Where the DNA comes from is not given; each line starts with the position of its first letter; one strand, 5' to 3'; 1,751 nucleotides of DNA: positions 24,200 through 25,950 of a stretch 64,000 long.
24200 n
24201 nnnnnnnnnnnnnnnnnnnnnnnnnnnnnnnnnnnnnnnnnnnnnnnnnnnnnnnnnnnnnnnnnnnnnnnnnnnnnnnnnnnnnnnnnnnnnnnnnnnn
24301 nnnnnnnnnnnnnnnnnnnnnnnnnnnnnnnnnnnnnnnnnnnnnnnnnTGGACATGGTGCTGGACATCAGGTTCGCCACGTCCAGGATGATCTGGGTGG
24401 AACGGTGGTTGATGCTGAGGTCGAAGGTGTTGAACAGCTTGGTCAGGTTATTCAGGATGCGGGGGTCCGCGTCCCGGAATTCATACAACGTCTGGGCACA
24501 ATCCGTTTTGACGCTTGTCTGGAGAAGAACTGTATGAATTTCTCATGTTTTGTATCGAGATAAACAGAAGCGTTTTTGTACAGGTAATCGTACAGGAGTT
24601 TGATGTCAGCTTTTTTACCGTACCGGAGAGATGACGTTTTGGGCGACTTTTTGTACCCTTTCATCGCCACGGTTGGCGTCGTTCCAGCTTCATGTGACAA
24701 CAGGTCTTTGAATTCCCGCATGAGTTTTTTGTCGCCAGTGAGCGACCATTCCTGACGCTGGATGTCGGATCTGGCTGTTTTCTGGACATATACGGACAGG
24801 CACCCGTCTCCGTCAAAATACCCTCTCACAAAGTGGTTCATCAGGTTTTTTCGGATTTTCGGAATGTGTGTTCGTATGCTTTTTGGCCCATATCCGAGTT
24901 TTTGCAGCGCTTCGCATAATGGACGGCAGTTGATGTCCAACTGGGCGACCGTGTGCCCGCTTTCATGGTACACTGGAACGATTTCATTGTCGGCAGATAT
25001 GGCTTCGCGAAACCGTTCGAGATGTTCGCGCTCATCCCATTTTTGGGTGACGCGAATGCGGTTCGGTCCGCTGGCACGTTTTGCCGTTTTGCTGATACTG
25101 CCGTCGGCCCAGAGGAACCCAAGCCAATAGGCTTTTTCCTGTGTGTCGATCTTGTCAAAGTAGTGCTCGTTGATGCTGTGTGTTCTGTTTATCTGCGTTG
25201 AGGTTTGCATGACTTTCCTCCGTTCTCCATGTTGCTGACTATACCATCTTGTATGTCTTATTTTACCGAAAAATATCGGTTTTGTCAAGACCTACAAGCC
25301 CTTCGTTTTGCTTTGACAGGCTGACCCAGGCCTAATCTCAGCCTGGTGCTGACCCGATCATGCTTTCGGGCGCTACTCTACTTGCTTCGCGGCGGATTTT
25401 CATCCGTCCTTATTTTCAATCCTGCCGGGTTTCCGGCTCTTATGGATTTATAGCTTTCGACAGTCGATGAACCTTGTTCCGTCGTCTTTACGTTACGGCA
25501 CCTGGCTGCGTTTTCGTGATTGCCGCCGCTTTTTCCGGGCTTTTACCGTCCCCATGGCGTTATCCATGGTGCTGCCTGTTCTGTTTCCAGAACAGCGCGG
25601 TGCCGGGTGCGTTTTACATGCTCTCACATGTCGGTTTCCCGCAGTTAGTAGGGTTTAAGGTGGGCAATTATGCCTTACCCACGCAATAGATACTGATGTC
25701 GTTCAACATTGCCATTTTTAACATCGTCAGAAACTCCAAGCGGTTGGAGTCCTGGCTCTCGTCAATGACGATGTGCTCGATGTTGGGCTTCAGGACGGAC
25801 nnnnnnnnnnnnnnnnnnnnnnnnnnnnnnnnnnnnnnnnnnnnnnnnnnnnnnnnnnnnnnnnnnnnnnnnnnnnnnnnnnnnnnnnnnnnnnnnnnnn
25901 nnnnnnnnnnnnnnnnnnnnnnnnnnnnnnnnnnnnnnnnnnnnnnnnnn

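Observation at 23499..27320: UvrD-like helicase gene split by a group I intron carrying a self-promoted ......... endonuclease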

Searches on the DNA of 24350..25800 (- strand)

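Call 4: search_rna_families(source=window, start=24350, end=25800, threshold=evalue, max_evalue=10, show_alignments=4)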
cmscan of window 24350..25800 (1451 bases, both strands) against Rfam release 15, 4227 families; matches with E-value up to 10: 3.
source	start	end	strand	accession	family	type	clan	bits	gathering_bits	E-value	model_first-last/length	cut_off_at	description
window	25316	25404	-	RF03082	dinG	Gene; sRNA;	-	17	46.9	5.7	1-87/87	no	dinG RNA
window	25345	25426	-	RF00292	snoTBR5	Gene; snRNA; snoRNA; CD-box;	-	16.1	44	1.2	1-94/94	no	Small nucleolar RNA TBR5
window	24940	24994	-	RF01129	sR44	Gene; snRNA; snoRNA; CD-box;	-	12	45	6.7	1-55/55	no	Small nucleolar RNA sR44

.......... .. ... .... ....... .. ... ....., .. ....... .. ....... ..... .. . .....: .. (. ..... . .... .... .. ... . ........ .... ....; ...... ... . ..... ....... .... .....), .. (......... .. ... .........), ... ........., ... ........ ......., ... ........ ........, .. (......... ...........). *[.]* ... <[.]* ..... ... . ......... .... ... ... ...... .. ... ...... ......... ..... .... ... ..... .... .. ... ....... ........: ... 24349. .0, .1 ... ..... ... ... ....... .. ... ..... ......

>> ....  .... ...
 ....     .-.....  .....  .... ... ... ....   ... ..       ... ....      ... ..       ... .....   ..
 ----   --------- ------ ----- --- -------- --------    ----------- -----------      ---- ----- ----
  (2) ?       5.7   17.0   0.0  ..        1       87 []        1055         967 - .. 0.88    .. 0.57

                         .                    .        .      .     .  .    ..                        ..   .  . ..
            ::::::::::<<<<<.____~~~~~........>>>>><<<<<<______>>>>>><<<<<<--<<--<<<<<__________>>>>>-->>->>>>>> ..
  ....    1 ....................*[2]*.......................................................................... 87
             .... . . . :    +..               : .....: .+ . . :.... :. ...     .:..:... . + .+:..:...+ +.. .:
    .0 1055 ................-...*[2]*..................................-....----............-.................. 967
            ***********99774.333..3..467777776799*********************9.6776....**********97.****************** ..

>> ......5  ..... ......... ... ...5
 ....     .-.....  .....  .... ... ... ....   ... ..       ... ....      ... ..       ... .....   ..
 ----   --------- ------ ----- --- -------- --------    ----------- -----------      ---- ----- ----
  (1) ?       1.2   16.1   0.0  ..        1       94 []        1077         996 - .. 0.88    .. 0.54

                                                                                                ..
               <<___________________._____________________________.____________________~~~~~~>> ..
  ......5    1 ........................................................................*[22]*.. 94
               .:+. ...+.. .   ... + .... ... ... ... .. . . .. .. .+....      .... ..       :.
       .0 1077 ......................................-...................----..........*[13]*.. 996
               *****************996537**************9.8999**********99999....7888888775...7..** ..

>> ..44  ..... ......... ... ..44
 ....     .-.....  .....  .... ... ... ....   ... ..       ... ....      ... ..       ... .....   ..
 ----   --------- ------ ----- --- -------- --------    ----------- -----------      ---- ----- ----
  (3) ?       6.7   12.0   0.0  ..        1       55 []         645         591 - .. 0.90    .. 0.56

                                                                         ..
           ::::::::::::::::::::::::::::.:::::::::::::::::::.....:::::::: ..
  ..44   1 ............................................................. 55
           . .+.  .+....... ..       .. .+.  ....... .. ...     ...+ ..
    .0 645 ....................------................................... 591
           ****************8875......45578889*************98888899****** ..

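Call 22: search_rna_families(source=window, start=25195, end=25695, threshold=evalue, max_evalue=10, show_alignments=3)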
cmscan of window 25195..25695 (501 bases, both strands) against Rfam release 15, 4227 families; matches with E-value up to 10: 3.
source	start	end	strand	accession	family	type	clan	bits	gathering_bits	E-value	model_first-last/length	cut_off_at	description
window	25316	25404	-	RF03082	dinG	Gene; sRNA;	-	17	46.9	2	1-87/87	no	dinG RNA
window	25345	25426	-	RF00292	snoTBR5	Gene; snRNA; snoRNA; CD-box;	-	16.1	44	0.41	1-94/94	no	Small nucleolar RNA TBR5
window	25574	25596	-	RF00010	RNaseP_bact_a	Gene; ribozyme;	CL00002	11.1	100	0.24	180-202/367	no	Bacterial RNase P class A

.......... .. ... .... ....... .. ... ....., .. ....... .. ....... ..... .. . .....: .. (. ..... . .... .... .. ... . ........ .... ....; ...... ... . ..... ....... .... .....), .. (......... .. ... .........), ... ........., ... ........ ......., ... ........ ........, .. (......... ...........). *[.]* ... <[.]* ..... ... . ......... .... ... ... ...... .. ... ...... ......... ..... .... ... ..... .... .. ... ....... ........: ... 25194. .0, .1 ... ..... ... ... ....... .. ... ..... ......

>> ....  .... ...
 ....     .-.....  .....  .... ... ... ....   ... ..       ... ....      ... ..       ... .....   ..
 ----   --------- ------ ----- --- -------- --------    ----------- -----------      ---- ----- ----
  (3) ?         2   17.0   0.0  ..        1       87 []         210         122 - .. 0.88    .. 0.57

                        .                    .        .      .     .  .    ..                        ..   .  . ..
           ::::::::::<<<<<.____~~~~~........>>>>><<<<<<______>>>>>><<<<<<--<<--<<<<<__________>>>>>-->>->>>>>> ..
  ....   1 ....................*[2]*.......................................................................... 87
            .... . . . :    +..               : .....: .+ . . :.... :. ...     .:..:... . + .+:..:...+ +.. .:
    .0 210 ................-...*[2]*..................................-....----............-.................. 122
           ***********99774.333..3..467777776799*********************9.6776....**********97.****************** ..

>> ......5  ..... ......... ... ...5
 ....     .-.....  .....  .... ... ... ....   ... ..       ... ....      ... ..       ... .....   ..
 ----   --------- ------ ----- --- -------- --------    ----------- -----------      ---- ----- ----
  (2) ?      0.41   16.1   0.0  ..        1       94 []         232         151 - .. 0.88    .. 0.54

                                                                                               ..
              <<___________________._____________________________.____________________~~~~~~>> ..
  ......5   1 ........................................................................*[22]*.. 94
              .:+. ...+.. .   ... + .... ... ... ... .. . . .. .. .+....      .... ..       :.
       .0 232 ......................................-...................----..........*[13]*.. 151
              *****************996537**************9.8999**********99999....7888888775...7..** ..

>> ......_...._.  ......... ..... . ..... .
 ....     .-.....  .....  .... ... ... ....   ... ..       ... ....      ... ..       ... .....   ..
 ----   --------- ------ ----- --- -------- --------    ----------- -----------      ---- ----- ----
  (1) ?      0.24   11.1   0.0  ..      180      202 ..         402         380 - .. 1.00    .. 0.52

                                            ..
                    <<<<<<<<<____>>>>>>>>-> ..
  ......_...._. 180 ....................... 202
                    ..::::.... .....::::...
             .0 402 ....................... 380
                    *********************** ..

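Call 38: search_dna_similar(query=window:25205-25690:-, collection=phages, mode=distant, max_evalue=0.01, max_rows=25)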
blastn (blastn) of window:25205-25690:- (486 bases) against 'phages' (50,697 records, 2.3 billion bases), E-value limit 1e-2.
No match.

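Call 51: search_rna_families(sources=[L022, L023, L024, L009, L013], threshold=evalue, max_evalue=1, show_alignments=2)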
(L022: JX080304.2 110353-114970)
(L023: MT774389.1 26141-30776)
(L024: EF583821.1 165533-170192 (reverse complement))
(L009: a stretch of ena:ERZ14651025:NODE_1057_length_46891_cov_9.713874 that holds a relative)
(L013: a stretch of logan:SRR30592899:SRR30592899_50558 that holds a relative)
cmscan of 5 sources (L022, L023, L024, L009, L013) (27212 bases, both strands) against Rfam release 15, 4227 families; matches with E-value up to 1: 0.
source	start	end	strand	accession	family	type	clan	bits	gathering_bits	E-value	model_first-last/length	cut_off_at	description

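Call 68: search_with_rna_model(model_id=R1, sources=[L025, L022, L023, L024, L004, L005, L006, L008], max_evalue=10, show_alignments=4)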
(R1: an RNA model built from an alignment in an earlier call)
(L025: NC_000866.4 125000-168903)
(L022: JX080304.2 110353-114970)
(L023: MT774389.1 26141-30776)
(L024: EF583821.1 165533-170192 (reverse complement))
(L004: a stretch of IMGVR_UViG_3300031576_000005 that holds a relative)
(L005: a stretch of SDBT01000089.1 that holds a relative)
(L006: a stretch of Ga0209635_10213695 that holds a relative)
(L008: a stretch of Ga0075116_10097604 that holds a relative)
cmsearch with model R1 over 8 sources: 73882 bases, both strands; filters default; matches with E-value up to 10: 2.
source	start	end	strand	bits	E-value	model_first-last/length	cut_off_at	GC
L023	2666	2822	+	18.1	0.0012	1-158/158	no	0.43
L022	1488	1604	+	11.9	0.076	1-158/158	no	0.34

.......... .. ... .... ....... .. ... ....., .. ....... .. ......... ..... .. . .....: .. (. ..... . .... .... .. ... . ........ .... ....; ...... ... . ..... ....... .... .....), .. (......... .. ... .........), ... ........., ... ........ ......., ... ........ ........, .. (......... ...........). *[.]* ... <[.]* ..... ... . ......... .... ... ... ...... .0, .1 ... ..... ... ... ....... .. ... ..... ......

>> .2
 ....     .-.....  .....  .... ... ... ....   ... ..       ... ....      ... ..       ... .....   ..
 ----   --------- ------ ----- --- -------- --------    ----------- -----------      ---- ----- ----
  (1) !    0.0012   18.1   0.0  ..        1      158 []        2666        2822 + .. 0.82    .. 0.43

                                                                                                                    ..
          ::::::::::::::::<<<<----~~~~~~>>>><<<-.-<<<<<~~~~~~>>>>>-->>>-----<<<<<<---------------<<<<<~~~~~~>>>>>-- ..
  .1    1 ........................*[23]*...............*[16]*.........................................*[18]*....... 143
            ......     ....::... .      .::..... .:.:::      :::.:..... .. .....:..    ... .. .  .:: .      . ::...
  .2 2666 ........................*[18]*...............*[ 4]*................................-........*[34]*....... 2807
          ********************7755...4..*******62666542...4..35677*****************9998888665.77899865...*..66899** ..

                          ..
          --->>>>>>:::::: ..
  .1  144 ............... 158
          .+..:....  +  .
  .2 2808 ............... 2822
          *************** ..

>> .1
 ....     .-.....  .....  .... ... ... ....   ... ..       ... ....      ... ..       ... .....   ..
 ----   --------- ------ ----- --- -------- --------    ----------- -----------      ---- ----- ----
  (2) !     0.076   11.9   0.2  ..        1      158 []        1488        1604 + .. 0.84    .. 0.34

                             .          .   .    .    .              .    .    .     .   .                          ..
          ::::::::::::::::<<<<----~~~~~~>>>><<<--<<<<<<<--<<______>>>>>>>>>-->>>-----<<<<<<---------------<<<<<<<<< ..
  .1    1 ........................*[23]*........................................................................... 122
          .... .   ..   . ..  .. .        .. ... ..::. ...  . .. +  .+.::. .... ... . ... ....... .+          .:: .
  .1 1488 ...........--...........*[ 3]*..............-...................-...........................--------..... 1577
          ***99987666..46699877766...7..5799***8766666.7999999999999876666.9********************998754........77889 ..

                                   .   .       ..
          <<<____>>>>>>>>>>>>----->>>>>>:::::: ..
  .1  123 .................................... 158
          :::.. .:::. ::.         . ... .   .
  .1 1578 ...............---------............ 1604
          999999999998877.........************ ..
